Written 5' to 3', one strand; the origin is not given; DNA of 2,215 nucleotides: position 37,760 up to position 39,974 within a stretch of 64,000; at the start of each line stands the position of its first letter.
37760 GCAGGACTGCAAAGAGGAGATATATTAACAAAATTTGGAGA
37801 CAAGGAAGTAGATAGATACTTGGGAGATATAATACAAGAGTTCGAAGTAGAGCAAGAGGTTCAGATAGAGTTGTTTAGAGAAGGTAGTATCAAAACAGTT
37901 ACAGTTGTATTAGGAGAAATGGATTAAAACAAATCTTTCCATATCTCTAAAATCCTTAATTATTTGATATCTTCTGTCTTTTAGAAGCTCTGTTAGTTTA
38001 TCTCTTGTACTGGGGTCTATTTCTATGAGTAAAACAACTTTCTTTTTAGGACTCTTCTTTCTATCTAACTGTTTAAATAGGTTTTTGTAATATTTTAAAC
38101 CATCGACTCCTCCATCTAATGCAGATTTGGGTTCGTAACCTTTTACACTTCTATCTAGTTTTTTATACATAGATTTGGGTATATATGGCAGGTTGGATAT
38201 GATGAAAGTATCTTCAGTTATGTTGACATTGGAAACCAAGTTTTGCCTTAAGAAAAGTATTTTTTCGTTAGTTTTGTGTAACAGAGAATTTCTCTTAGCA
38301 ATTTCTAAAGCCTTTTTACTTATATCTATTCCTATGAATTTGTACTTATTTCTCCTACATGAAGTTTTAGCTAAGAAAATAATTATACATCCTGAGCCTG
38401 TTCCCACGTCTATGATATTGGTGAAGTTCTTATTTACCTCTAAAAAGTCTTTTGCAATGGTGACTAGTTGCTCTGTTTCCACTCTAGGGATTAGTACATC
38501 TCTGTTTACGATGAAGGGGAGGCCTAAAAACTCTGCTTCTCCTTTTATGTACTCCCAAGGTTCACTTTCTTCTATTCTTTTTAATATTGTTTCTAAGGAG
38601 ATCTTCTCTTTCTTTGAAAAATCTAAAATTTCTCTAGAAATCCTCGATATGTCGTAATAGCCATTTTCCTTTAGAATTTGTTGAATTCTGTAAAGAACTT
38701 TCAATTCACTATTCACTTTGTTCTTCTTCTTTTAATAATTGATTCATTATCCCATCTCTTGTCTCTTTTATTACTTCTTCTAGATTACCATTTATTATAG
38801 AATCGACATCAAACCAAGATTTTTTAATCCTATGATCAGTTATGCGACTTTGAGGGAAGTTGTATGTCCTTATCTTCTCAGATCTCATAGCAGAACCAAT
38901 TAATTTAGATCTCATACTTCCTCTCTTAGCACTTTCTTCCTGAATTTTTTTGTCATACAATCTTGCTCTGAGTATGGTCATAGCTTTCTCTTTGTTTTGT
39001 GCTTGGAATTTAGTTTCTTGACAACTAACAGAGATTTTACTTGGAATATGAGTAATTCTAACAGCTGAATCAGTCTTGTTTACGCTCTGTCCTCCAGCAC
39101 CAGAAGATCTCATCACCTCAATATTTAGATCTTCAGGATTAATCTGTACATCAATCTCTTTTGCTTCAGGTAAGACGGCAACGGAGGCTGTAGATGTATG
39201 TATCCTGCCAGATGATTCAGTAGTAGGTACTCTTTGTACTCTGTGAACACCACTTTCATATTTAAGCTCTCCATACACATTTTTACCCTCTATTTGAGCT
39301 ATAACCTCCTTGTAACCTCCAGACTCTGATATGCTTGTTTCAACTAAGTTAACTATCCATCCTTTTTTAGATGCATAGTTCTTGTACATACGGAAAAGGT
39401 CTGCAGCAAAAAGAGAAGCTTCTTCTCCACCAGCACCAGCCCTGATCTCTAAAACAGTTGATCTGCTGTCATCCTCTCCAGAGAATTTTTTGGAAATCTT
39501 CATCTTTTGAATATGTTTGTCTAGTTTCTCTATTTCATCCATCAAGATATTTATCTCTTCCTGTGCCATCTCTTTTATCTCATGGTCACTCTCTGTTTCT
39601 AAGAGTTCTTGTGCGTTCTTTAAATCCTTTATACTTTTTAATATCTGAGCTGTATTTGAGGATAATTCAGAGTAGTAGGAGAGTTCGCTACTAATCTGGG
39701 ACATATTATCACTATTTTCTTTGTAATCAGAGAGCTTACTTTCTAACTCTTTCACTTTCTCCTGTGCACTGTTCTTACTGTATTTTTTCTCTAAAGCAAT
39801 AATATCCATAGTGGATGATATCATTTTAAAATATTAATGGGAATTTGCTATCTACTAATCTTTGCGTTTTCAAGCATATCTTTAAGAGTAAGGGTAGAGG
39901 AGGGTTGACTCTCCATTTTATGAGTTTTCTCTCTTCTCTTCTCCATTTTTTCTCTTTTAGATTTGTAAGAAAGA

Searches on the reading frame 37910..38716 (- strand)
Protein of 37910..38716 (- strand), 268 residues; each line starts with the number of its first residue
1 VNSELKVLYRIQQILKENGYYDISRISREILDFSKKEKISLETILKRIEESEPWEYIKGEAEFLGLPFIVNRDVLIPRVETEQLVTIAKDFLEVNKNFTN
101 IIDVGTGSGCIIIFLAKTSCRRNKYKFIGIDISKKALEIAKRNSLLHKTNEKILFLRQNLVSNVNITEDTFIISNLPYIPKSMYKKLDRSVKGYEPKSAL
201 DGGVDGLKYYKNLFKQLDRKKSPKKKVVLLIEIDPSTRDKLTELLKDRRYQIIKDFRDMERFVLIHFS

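Call 86: search_protein_families(library=pfam, proteins=[window:37910-38716:-], max_evalue=0.001)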
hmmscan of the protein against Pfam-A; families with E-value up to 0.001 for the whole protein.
window:37910-38716:- (268 aa): 8 families
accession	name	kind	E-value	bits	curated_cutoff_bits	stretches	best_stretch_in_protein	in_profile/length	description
PF13847.12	Methyltransf_31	-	9.4e-10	38.8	27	1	99-148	5-52/145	Methyltransferase domain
PF05175.20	MTS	-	8e-08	32.5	23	1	97-178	31-108/170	Methyltransferase small domain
PF06325.19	PrmA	-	3.7e-07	30.4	22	1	94-175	158-233/296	Ribosomal protein L11 methyltransferase (PrmA)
PF13649.12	Methyltransf_25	-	2.6e-06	28.5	27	1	101-168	1-62/97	Methyltransferase domain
PF08242.18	Methyltransf_12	-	0.00021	22.4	30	0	102-143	1-39/98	Methyltransferase domain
PF01170.24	UPF0020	-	0.00044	20.5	22.3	1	118-178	71-131/197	RMKL-like, methyltransferase domain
PF02384.22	N6_Mtase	-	0.00064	19.6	20.4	0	91-181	41-138/311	N-6 DNA Methylase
PF08241.18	Methyltransf_11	-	0.001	20.1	21.2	0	102-145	1-39/95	Methyltransferase domain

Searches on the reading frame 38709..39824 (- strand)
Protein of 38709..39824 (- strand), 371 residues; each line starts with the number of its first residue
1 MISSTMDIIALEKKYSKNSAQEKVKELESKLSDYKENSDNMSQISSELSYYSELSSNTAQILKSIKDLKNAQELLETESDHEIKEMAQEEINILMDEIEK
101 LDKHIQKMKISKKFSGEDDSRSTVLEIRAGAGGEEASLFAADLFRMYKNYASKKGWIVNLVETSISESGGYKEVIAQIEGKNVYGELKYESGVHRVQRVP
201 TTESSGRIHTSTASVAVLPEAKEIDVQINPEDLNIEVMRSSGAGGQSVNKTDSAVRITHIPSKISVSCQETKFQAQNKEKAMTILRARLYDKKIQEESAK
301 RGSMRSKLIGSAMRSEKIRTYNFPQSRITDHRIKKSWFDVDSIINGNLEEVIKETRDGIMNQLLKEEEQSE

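Call 86: search_protein_families(library=pfam, proteins=[window:38709-39824:-], max_evalue=0.001)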
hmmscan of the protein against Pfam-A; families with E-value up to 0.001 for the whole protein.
window:38709-39824:- (371 aa): 2 families
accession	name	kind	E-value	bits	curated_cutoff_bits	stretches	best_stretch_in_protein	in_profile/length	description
PF03462.23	PCRF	-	7.1e-61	205.9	24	1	21-215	2-194/194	PCRF domain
PF00472.26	RF-1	-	1.8e-40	138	35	1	223-332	2-116/116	RF-1 domain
